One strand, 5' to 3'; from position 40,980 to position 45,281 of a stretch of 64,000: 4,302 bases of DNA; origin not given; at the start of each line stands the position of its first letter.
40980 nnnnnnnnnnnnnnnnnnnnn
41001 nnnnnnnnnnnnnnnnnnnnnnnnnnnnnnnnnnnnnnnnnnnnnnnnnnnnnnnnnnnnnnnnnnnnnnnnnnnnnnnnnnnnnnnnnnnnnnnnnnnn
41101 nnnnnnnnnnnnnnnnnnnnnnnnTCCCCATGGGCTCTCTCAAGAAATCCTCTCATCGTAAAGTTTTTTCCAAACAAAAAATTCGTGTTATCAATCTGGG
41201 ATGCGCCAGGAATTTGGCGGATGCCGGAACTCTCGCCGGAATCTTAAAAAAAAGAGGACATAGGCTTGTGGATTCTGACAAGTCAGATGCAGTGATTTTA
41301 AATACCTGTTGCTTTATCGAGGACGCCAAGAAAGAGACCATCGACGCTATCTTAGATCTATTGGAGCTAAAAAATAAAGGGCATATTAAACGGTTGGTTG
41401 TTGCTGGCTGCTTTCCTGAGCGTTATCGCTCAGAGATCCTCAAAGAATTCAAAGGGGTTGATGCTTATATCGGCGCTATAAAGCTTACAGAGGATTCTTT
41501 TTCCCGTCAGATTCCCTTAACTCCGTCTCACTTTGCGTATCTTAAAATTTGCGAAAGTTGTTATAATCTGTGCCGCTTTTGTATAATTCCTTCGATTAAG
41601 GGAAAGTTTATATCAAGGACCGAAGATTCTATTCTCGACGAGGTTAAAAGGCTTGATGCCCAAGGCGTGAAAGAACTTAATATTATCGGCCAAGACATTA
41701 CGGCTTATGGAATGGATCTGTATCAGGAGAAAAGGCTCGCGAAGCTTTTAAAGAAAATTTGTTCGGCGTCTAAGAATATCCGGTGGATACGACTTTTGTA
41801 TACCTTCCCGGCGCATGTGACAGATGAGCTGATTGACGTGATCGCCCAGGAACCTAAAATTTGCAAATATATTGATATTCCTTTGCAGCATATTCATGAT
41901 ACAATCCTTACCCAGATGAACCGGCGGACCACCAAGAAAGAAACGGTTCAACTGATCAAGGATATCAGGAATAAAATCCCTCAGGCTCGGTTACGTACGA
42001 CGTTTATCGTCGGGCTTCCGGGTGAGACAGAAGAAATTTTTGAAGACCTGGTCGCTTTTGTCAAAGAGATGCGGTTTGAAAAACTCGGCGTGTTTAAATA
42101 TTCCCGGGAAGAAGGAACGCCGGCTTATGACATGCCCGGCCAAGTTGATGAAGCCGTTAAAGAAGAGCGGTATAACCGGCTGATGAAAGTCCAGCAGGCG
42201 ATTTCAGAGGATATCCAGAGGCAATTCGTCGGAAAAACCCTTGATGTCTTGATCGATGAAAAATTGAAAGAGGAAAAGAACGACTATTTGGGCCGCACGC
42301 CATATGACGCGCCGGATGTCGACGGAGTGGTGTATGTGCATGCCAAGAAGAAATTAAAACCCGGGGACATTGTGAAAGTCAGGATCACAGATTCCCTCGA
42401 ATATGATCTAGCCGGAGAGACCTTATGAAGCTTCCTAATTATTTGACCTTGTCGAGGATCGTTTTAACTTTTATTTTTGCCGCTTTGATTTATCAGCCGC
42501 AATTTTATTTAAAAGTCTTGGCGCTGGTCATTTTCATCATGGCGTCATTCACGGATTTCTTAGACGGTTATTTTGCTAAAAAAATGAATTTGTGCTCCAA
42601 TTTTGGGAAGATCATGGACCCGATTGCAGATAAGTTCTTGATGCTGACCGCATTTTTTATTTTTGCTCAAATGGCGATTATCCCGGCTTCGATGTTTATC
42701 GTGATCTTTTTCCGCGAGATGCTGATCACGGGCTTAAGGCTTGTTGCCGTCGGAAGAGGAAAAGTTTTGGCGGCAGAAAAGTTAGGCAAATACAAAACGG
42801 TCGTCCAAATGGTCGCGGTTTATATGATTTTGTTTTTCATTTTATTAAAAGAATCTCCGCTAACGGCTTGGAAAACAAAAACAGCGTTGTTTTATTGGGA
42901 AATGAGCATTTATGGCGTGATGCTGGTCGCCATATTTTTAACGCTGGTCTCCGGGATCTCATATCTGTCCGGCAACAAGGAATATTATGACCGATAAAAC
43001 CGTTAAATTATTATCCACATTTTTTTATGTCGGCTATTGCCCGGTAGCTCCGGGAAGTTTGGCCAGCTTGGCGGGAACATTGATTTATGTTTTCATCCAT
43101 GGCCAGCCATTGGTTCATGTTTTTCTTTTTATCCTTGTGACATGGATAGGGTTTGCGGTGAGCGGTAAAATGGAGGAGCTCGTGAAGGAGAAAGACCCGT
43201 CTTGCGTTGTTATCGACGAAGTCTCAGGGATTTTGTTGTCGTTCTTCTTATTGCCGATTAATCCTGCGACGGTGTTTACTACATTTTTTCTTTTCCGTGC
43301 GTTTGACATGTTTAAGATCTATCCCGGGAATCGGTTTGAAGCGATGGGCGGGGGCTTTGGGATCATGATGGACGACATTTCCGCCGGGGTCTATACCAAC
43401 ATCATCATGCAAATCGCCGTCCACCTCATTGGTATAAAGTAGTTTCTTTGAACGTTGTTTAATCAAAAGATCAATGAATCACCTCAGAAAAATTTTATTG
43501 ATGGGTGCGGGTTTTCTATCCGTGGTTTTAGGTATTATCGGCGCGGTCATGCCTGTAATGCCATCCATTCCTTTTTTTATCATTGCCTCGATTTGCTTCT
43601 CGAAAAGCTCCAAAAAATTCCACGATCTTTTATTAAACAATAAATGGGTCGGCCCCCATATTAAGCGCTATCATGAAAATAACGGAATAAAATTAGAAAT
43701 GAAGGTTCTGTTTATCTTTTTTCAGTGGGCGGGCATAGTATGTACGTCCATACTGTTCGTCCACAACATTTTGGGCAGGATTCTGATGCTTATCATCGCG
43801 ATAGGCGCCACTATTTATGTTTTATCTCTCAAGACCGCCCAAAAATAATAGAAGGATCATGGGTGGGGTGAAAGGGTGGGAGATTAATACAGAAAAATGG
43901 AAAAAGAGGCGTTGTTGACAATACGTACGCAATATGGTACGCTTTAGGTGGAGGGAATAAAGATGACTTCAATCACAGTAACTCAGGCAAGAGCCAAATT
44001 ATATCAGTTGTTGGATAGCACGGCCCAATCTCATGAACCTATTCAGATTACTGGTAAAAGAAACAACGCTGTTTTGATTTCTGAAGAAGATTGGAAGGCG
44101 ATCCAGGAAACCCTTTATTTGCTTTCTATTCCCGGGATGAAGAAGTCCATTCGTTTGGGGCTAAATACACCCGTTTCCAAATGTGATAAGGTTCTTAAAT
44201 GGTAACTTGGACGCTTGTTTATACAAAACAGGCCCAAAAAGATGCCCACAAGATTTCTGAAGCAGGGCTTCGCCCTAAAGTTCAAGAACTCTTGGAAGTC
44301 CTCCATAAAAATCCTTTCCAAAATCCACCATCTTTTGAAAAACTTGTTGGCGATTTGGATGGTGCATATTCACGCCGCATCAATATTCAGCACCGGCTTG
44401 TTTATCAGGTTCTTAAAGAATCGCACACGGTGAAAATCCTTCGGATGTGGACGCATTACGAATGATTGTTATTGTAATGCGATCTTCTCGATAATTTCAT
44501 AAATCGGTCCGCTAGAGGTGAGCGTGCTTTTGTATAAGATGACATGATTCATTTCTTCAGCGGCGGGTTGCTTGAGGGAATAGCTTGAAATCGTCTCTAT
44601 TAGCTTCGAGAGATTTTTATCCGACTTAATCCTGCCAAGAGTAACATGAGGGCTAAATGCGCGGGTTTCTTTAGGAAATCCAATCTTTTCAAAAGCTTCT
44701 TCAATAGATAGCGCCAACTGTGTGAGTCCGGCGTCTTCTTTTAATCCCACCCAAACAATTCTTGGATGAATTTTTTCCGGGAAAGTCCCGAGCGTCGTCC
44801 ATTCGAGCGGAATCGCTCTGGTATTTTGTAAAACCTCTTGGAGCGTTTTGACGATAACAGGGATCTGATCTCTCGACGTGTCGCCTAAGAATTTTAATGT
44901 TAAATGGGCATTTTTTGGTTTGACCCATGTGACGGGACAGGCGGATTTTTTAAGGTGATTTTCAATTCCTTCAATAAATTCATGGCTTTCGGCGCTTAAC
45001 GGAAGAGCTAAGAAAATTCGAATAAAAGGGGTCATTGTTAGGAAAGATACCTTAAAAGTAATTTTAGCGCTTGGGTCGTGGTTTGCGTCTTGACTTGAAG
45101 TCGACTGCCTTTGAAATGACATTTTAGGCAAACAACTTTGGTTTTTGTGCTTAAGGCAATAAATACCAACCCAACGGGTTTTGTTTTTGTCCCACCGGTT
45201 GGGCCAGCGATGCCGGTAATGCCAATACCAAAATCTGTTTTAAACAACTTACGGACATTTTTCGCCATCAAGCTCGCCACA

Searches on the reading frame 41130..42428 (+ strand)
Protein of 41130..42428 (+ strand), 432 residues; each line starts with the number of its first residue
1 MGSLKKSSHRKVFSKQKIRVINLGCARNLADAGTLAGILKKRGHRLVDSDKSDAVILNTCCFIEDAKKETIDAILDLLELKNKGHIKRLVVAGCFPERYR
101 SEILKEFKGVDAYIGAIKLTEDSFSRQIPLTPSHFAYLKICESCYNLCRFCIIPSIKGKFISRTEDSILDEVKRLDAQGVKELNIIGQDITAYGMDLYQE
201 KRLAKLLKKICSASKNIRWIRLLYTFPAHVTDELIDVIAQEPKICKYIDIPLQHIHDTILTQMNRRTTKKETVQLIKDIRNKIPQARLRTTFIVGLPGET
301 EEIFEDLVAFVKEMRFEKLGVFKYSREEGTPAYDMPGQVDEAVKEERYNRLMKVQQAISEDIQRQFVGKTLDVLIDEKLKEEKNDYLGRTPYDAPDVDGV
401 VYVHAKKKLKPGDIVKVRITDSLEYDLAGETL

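Call 47: search_protein_families(library=pfam, proteins=[window:41130-42428:+], max_evalue=0.00001)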
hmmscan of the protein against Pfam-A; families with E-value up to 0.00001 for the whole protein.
window:41130-42428:+ (432 aa): 4 families
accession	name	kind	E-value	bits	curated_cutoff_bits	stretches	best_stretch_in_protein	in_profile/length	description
PF04055.27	Radical_SAM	-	9e-24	84.9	29.5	1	140-310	3-165/166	Radical SAM superfamily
PF00919.26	UPF0004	-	3.8e-22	78.6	27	1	17-115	1-98/98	Uncharacterized protein family UPF0004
PF18693.7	TRAM_2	-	8.2e-22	77.6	27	1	367-431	1-62/63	TRAM domain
PF01938.26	TRAM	-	3.3e-07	30.5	21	1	365-430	2-59/61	TRAM domain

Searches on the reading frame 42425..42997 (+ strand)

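Call 47: search_protein_families(library=pfam, proteins=[window:42425-42997:+], max_evalue=0.00001)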
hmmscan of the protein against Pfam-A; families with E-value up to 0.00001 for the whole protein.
window:42425-42997:+ (190 aa): 1 family
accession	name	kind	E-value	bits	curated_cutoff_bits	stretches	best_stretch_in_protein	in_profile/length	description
PF01066.26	CDP-OH_P_transf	-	7.3e-37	127.5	22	1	1-151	1-138/152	CDP-alcohol phosphatidyltransferase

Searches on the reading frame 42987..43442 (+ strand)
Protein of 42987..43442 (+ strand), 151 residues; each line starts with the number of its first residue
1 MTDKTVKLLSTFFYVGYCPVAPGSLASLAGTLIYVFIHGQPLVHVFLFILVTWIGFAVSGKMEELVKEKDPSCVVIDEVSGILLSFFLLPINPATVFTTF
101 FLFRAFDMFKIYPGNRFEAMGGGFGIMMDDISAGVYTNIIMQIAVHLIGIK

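Call 47: search_protein_families(library=pfam, proteins=[window:42987-43442:+], max_evalue=0.00001)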
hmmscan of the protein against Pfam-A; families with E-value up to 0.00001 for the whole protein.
window:42987-43442:+ (151 aa): 1 family
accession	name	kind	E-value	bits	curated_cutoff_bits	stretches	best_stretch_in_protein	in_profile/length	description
PF04608.18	PgpA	-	1.1e-36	126.4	28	1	9-144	2-140/141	Phosphatidylglycerophosphatase A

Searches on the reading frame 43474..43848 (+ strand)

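Call 47: search_protein_families(library=pfam, proteins=[window:43474-43848:+], max_evalue=0.00001)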
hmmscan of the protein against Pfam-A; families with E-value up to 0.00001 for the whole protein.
window:43474-43848:+ (124 aa): 1 family
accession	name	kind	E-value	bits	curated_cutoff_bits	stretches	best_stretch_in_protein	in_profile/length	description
PF04304.18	DUF454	-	1.6e-32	112.4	35.1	1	6-121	1-115/115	Protein of unknown function (DUF454)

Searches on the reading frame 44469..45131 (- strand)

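Call 47: search_protein_families(library=pfam, proteins=[window:44469-45131:-], max_evalue=0.00001)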
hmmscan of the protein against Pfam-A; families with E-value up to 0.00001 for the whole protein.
window:44469-45131:- (220 aa): 3 families
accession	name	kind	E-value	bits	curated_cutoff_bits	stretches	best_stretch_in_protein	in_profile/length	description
PF02834.22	LigT_PEase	-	9.7e-23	80.6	23.3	2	57-127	15-87/87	LigT like Phosphoesterase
PF13563.12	2_5_RNA_ligase2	-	6.4e-16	59.2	27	1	70-189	21-135/152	2'-5' RNA ligase superfamily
PF10469.15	AKAP7_NLS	-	4.2e-06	27.2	24.4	1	67-179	35-160/208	AKAP7 2'5' RNA ligase-like domain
